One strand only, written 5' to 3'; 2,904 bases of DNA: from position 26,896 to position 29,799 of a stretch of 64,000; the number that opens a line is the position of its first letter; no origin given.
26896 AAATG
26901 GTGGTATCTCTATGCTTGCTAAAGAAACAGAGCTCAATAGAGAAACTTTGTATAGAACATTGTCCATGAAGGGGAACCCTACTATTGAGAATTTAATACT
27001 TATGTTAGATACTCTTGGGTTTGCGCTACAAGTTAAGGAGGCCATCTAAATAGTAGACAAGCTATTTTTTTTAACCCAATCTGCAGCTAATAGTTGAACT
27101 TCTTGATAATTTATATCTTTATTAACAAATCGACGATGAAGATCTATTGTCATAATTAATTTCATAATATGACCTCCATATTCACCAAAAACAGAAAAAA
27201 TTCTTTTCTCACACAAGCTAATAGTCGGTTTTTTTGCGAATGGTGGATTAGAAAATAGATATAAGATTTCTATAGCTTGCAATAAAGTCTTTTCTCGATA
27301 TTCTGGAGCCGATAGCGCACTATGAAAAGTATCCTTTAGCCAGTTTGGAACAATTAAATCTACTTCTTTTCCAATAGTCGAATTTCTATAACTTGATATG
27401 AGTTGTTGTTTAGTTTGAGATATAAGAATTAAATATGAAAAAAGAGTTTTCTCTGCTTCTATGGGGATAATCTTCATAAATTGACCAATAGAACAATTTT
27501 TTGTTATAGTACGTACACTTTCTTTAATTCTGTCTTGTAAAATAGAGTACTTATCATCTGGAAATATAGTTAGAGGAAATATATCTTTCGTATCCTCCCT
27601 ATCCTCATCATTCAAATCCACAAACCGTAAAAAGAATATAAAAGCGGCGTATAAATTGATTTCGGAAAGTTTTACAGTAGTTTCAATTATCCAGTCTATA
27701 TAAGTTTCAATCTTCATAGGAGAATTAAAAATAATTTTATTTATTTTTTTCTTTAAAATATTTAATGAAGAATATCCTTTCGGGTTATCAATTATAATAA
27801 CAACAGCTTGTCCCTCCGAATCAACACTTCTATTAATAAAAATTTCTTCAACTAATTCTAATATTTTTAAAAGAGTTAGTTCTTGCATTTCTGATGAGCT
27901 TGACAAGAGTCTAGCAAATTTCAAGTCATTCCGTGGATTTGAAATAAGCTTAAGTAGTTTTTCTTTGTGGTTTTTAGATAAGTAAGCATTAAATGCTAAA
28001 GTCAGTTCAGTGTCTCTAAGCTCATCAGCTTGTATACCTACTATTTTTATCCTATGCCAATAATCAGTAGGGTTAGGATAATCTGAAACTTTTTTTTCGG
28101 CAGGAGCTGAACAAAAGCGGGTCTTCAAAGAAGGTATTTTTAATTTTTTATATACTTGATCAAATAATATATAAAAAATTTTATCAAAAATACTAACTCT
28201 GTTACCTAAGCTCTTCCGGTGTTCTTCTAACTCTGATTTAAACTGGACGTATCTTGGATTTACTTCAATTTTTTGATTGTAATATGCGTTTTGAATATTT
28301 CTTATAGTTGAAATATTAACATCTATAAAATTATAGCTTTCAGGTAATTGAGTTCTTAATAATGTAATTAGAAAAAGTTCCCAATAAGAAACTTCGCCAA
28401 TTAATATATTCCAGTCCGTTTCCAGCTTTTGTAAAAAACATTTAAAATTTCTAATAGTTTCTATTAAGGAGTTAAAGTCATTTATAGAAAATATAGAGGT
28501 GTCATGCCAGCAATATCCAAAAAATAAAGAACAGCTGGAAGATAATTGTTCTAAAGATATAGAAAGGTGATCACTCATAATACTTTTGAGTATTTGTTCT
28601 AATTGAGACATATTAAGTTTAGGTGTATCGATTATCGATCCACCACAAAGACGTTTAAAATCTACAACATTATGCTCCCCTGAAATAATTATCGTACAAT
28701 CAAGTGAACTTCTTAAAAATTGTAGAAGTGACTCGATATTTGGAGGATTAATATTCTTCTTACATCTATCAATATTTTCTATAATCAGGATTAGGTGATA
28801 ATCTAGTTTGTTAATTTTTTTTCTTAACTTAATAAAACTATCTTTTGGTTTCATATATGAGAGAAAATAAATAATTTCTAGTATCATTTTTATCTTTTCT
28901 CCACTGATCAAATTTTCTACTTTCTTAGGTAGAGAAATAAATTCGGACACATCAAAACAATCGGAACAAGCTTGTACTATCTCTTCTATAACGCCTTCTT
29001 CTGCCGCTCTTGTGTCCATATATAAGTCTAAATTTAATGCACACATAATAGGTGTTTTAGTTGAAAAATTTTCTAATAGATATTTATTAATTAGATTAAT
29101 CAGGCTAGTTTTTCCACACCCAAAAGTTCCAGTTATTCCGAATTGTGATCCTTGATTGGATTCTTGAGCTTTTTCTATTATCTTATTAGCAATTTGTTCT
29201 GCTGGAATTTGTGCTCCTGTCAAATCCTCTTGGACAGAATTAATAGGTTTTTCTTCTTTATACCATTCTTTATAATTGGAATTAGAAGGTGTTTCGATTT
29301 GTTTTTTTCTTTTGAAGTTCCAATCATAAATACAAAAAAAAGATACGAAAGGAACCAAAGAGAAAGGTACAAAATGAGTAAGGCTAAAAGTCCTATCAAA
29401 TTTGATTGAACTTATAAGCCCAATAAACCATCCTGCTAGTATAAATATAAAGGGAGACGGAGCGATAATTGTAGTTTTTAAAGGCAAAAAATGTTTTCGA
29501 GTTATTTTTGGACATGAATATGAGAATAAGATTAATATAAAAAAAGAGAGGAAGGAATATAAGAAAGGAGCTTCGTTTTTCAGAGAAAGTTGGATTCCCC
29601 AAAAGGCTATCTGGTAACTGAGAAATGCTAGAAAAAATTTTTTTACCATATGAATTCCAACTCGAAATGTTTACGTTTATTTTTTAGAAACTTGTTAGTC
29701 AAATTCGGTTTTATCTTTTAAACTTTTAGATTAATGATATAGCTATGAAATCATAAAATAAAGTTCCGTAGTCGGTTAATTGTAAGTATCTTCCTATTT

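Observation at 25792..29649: Accessory patch: signal-peptide TIR protein, HigB/HigA-type TA pair and a membrane-anchored KAP NTPase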

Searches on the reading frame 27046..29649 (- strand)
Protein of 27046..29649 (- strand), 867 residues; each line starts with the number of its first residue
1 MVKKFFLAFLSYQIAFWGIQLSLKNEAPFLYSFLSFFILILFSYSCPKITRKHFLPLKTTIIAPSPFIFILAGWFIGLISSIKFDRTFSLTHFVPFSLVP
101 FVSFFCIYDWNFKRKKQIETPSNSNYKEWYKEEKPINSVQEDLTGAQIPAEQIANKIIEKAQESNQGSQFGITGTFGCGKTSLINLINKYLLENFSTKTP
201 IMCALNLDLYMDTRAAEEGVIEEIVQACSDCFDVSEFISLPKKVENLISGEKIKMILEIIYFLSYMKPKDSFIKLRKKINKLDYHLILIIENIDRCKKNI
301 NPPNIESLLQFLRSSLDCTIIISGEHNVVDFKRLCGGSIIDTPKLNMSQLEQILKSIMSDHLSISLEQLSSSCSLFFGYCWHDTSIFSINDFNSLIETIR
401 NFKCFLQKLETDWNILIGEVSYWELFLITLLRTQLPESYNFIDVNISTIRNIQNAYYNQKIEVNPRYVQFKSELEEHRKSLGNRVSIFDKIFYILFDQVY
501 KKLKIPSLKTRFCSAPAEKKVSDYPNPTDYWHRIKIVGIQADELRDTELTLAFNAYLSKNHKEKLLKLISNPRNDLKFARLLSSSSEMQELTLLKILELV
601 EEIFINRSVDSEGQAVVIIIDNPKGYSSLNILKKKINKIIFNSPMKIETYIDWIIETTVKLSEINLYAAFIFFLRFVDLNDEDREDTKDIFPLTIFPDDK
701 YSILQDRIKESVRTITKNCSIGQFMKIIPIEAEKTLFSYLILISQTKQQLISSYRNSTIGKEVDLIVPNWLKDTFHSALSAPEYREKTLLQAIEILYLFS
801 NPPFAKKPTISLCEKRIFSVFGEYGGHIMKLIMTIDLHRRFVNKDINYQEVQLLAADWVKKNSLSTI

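Call 3: search_protein_families(library=pfam, proteins=[window:27046-29649:-], max_evalue=0.01)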
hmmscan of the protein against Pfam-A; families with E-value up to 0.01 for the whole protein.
window:27046-29649:- (867 aa): 1 family
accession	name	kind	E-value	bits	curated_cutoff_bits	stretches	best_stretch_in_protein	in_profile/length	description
PF07693.20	KAP_NTPase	-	1.4e-11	44.6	20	1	152-300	3-167/293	KAP family P-loop domain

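Call 4: search_protein_families(library=padloc, proteins=[window:27046-29649:-], max_evalue=0.01)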
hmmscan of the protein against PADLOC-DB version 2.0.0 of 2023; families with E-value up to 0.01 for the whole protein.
window:27046-29649:- (867 aa): 3 families
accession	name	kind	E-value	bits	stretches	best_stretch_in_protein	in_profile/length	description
PDLC02361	PifA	-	4.6e-12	43.3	1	130-200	5-73/720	PifA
PDLC04140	mad8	-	0.0002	19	1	165-250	25-113/314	mads_8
PDLC02780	SspC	-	0.0065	12.5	1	149-197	35-82/1045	SspC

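Call 5: search_protein_families(library=ncbifam, proteins=[window:27046-29649:-], max_evalue=0.01)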
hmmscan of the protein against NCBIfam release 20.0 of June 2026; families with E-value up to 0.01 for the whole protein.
window:27046-29649:- (867 aa): 2 families
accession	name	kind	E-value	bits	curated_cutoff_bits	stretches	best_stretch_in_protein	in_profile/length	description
TIGR00157.1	TIGR00157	equivalog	0.0037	16.8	100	0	333-384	172-219/247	ribosome small subunit-dependent GTPase A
NF000355.4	ribo_prot_ABC_F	equivalog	0.0063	15.4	380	0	153-191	324-363/499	ribosomal protection-like ABC-F family protein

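Call 6: find_encoding_contigs(protein=window:27046-29649:-, flank=10000, max_places=6)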
Protein window:27046-29649:- (867 aa): no gene with exactly this product is on record in the collection.

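Call 8: find_homologous_proteins(query=window:27046-29649:-, max_evalue=0.001)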
Query window:27046-29649:- (867 aa): 1 proteins with E <= 0.001 among 8000 candidates.
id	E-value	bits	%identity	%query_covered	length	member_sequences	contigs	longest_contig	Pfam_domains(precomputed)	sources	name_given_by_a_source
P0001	0.0e+0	1815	100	94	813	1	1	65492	PF07693.21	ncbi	ncbi:MAG: P-loop NTPase fold protein [Chlamydiales bacterium]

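Call 9: find_encoding_contigs(protein=P0001, flank=10000, max_places=6)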
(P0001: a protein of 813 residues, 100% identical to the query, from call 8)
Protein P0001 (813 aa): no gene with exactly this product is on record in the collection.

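Call 17: search_protein_representatives(protein=window:27046-29649:-)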
Query: 867 residues. Proteins with E-value up to 0.001 (for the whole library): 460; up to 1e-10: 111; up to 1e-30: 6. The best 150 are listed.
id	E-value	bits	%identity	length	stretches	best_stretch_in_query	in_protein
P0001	0.0e+00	1815.1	100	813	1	55-867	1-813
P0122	1.8e-98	347.1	33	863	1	51-861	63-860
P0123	2.0e-66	241.1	30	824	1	124-862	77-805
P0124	3.3e-58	213.9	29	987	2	123-863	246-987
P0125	1.7e-55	204.9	34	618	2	125-548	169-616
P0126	9.6e-33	129.7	27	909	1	126-851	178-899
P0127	5.2e-28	114.0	26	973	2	124-324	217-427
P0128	2.1e-24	102.1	25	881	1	122-552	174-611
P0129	3.7e-22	94.7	25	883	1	128-550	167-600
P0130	6.0e-21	90.7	26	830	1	117-626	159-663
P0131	1.6e-20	89.3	24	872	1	126-608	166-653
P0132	8.4e-20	86.9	30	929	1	123-571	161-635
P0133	2.1e-19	85.6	27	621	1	127-543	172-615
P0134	2.1e-19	85.6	25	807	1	128-670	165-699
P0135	8.6e-19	83.5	23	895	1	127-564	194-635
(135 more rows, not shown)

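Call 31: find_related_loci(query=A3, collection=genome_contigs, flank=8000)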
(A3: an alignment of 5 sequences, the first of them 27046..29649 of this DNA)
Query A3 (867 aa) in genome_contigs; peptide patterns used: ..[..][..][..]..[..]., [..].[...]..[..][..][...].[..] (x = any residue, [..] = any of these).
487 stretches matched a pattern; 3 encode a relative of the query (tblastn E <= 1e-3); 3 distinct loci.
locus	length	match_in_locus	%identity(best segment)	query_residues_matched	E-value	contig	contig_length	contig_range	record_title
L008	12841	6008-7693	26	128-677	1e-24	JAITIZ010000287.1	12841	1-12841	MAG: Planctomycetaceae bacterium isolate Pcl387_bin141 k119_2860183, whole genome shotgun sequence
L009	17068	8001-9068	23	148-490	1e-7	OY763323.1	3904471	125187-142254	MAG: Planctomycetota bacterium isolate 3a5a21b3-ef55-46fa-90a9-c954c41cad77 genome assembly, chromosome: 1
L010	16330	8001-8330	28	165-252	3e-6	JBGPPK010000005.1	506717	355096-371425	MAG: Terriglobia bacterium isolate OBJ2_061818_050_16 k141_2762259_length_506717_cov_36.3720, whole genome shotgun seque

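Call 32: find_homologous_proteins(query=A3, max_evalue=0.00001)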
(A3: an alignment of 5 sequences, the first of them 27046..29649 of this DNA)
Query A3 (5 sequences) (867 aa, profile of the alignment): 2 proteins with E <= 0.00001 among 8000 candidates.
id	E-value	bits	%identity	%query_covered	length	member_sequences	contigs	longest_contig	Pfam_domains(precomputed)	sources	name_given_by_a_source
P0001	0.0e+0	1098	100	94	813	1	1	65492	PF07693.21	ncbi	ncbi:MAG: P-loop NTPase fold protein [Chlamydiales bacterium]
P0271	8.8e-6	42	41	6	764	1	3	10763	PF07693.21,PF24883.3,PF13401.13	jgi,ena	-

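Call 33: find_encoding_contigs(protein=P0122, flank=8000, max_places=2)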
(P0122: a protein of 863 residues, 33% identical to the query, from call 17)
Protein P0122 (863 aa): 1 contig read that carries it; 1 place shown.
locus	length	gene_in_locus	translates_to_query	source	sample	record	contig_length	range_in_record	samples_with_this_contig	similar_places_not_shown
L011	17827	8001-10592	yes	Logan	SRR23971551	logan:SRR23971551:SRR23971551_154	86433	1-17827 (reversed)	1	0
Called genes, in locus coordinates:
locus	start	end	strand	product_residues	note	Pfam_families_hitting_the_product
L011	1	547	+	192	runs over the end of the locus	-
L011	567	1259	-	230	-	PF05050:Methyltransf_21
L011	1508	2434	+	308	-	-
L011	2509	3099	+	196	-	-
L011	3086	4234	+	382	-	PF00266:Aminotran_5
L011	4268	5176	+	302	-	PF00126:HTH_1, PF03466:LysR_substrate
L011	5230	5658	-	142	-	PF00293:NUDIX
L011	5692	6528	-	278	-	PF00406:ADK, PF13207:AAA_17, PF13238:AAA_18 (weak), PF13671:AAA_33, PF05191:ADK_lid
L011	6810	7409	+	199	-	PF03848:TehB (weak), PF13489:Methyltransf_23, PF13847:Methyltransf_31, PF13649:Methyltransf_25, PF08241:Methyltransf_11, PF08242:Methyltransf_12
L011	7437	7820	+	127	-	-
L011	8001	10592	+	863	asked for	PF07693:KAP_NTPase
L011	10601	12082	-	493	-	PF01487:DHquinase_I, PF08501:Shikimate_dh_N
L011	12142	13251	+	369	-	PF01761:DHQ_synthase, PF24621:DHQS_C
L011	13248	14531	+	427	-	PF00275:EPSP_synthase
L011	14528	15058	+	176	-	PF01202:SKI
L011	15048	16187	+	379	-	PF01264:Chorismate_synt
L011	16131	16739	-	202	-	PF00117:GATase, PF07722:Peptidase_C26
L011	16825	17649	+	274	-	PF00561:Abhydrolase_1, PF12146:Hydrolase_4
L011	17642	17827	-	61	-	?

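Call 34: list_cluster_members(proteins=[P0122, P0123, P0124, P0125, P0126, P0127, P0128, P0129, P0130, P0132])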
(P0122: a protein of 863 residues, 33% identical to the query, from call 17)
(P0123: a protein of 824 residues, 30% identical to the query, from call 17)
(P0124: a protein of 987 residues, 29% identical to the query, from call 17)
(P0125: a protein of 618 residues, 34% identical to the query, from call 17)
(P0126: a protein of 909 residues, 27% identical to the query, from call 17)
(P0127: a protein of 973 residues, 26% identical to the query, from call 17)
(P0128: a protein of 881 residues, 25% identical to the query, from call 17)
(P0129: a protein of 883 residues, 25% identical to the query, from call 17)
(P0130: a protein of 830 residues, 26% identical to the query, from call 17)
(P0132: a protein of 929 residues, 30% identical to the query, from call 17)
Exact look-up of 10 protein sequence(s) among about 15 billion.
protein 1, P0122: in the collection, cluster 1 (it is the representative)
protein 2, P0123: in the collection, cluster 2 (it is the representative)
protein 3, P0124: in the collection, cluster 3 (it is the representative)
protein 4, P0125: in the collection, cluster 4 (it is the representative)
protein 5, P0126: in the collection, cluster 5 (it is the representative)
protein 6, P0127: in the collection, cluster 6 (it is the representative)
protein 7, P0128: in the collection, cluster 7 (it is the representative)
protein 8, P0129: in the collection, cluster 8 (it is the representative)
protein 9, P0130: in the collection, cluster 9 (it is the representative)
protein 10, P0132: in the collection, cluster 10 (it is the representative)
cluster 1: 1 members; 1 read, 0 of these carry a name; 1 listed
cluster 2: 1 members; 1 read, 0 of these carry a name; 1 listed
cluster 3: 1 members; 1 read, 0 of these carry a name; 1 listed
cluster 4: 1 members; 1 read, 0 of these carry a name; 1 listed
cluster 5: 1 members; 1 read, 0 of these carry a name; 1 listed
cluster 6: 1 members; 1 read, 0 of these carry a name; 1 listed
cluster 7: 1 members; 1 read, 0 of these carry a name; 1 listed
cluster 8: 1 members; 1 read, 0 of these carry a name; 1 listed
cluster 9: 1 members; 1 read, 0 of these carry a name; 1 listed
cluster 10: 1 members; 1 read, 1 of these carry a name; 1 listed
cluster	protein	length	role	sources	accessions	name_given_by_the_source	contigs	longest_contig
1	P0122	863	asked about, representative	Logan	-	-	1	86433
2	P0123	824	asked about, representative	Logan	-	-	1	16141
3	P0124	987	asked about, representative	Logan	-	-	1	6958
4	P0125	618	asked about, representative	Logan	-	-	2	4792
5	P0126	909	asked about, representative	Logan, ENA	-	-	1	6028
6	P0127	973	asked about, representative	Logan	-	-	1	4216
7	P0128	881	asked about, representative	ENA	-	-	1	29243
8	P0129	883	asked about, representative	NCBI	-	-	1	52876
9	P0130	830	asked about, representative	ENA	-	-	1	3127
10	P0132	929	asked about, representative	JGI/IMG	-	hypothetical protein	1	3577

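Call 35: find_encoding_contigs(protein=P0123, flank=8000, max_places=2)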
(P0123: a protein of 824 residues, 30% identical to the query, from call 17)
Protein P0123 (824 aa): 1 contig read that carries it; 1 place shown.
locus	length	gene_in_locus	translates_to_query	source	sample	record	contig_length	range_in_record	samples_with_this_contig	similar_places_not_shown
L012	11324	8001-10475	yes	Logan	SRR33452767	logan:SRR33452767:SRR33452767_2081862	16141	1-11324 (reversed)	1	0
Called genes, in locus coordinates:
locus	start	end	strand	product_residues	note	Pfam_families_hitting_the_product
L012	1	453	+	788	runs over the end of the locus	PF16793:RepB_primase, PF13148:DUF3987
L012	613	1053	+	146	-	PF18932:DUF5681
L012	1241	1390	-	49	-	-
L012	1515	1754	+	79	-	PF13560:HTH_31, PF01381:HTH_3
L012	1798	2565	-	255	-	PF12705:PDDEXK_1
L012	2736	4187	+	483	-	PF12161:HsdM_N, PF02384:N6_Mtase, PF07669:Eco57I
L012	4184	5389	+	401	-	PF01420:Methylase_S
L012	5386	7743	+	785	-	PF04313:HSDR_N (faint), PF13588:HSDR_N_2 (faint), PF00270:DEAD, PF04851:ResIII, PF18766:SWI2_SNF2, PF00271:Helicase_C (weak), PF08463:EcoEI_R_C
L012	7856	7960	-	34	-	-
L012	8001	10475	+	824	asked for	PF07693:KAP_NTPase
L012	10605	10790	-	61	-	-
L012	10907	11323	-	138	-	?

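Call 36: find_encoding_contigs(protein=P0129, flank=8000, max_places=2)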
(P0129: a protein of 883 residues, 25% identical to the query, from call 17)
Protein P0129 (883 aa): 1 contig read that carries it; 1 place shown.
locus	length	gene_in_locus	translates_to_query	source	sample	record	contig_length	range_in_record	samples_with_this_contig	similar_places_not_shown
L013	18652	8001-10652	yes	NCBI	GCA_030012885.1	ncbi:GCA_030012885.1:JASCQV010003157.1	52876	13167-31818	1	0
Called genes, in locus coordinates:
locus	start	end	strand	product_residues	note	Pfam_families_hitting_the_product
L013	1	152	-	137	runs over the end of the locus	-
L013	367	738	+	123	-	-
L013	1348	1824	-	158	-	-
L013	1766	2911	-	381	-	PF20464:MmeI_N, PF20465:MmeI_hel, PF20473:MmeI_Mtase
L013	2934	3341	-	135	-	-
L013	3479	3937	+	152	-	-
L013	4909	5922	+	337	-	PF13576:Pentapeptide_3 (faint), PF00805:Pentapeptide, PF13599:Pentapeptide_4 (weak), PF00805:Pentapeptide (weak), PF01582:TIR, PF08937:ThsB_TIR (weak), PF13676:TIR_2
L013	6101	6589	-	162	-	-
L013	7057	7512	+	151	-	PF20935:DUF6847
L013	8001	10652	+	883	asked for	PF07693:KAP_NTPase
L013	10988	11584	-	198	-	-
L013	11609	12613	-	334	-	-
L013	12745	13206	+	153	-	PF10000:ACT_3, PF13840:ACT_7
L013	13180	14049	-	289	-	PF04471:Mrr_cat, PF01396:Zn_ribbon_Top1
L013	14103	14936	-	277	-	PF13395:HNH_4 (weak)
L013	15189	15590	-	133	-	PF11969:DcpS_C, PF01230:HIT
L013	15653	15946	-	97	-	-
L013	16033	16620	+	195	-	-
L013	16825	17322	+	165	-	-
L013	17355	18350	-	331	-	-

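Call 57: predict_structure(alignment_id=A4)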
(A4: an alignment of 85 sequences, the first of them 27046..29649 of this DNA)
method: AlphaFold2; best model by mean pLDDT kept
length: 867 residues; sequences in the alignment: 85
mean_pLDDT: 88.3   pTM: 0.83
mean pLDDT of the five models: 88.3, 86.3, 86.2, 86.0, 85.9
residues with pLDDT >= 90: 569; 70-90: 211; 50-70: 78; < 50: 9
segments of 3 or more residues with pLDDT < 50: 113-120
pLDDT, mean of each block of 10 residues (from residue 1): 84 86 79 79 72 90 90 88 76 75 74 47 76 93 94 97 93 97 97 95 96 95 96 92 89 65 77 96 97 90 95 96 96 95 93 92 84 71 78 95 97 96 95 98 96 76 87 97 95 92 78 67 88 97 95 92 95 92 85 95 96 93 79 92 91 97 97 88 63 78 96 93 95 93 90 77 88 94 95 93 79 93 94 89 78 96 71
secondary structure, 60 per line:
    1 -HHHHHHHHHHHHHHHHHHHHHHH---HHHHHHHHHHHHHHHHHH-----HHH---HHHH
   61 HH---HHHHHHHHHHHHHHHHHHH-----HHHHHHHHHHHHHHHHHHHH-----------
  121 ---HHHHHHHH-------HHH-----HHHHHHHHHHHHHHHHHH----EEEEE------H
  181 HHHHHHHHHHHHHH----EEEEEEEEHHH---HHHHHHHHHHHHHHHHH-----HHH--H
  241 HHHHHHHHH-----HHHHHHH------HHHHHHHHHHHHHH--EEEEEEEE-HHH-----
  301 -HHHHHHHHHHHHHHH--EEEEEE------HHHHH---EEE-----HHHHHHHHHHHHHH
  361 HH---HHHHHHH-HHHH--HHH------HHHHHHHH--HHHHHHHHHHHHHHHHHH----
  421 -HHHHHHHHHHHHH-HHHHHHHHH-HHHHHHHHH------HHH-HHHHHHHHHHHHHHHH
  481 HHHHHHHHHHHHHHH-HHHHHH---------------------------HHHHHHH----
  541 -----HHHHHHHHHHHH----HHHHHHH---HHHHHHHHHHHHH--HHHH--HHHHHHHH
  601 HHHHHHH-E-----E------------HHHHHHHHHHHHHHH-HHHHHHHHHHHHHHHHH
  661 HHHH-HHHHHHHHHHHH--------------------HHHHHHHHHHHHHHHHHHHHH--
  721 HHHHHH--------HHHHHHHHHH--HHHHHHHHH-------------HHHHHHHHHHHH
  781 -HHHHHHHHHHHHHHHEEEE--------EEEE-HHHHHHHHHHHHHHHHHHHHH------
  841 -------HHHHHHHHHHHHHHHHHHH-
elements in order (helices of 4 or more, strands of 3 or more residues): H2-24 H28-45 H57-62 H66-84 H90-109 H124-131 H147-164 E169-173 H180-194 E199-206 H213-229 H240-249 H255-261 H268-281 E284-291 H302-316 E319-324 H331-335 E339-341 H347-362 H366-372 H374-377 H389-396 H399-416 H422-434 H436-444 H446-454 H465-495 H497-502 H530-536 H546-557 H562-568 H572-584 H587-590 H593-607 H628-642 H644-664 H666-677 H698-718 H721-726 H735-744 H747-755 H769-780 H782-796 E797-800 E809-812 H814-834 H848-866

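Call 59: fold_search(model_id=the predicted structure, library=pdb)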
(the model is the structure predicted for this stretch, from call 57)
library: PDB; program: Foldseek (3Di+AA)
matches with E <= 10: 881; with E <= 0.001: 14
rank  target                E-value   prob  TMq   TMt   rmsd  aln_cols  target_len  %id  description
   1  7jgr_D                6.1e-05  1.00  0.20  0.36  15.3       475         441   13  Structure of Drosophila ORC bound to DNA (84 bp) and Cdc6 (released 2020-09-09)
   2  4xgc_D                1.9e-04  1.00  0.20  0.36  15.5       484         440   14  Crystal structure of the eukaryotic origin recognition complex (released 2015-04-01)
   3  7jk6_D                2.6e-04  1.00  0.21  0.38  15.3       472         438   12  Structure of Drosophila ORC in the active conformation (released 2020-09-09)
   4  7jps_C                3.4e-04  1.00  0.18  0.25  33.0       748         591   11  ORC-DNA: Human Origin Recognition Complex (ORC) with DNA bound in the core (released 2020-09-09)
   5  7tji_D                3.7e-04  1.00  0.22  0.39  18.5       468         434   12  S. cerevisiae ORC bound to 84 bp ARS1 DNA and Cdc6 (state 2) with flexible Orc6 N-terminal domain (released 2022-10-05)
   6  7tjh_D                4.1e-04  1.00  0.20  0.35  19.4       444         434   13  S. cerevisiae ORC bound to 84 bp ARS1 DNA and Cdc6 (state 1) with flexible Orc6 N-terminal domain (released 2022-10-05)
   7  7jpo_C                5.4e-04  1.00  0.16  0.22  34.3       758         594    9  ORC-O1AAA: Human Origin Recognition Complex (ORC) with dynamic/unresolved ORC2 WH (released 2020-09-02)
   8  7jpq_D                5.6e-04  1.00  0.22  0.42  14.4       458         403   12  ORC-O2-5: Human Origin Recognition Complex (ORC) with subunits 2,3,4,5 (released 2020-09-02)
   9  5zr1_D                5.6e-04  1.00  0.22  0.39  18.4       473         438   12  Saccharomyces Cerevisiae Origin Recognition Complex Bound to a 72-bp Origin DNA containing ACS and B1 element (released 2018-07-11)
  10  4xgc_C                5.6e-04  1.00  0.18  0.26  33.4       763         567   11  Crystal structure of the eukaryotic origin recognition complex (released 2015-04-01)
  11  7jgr_A                6.8e-04  1.00  0.24  0.45  10.9       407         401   11  Structure of Drosophila ORC bound to DNA (84 bp) and Cdc6 (released 2020-09-09)
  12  5uj7_D                7.3e-04  1.00  0.22  0.44  12.0       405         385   14  Structure of the active form of human Origin Recognition Complex ATPase motor module, complex subunitS 1, 4, 5 (released 2017-02-08)
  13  5uj7_C                7.6e-04  1.00  0.21  0.41  13.8       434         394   15  Structure of the active form of human Origin Recognition Complex ATPase motor module, complex subunitS 1, 4, 5 (released 2017-02-08)
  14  1fnn_A                7.9e-04  1.00  0.21  0.39  11.9       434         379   12  CRYSTAL STRUCTURE OF CDC6P FROM PYROBACULUM AEROPHILUM (released 2000-10-04)
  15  7jpo_D                1.1e-03  1.00  0.22  0.41  15.2       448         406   14  ORC-O1AAA: Human Origin Recognition Complex (ORC) with dynamic/unresolved ORC2 WH (released 2020-09-02)
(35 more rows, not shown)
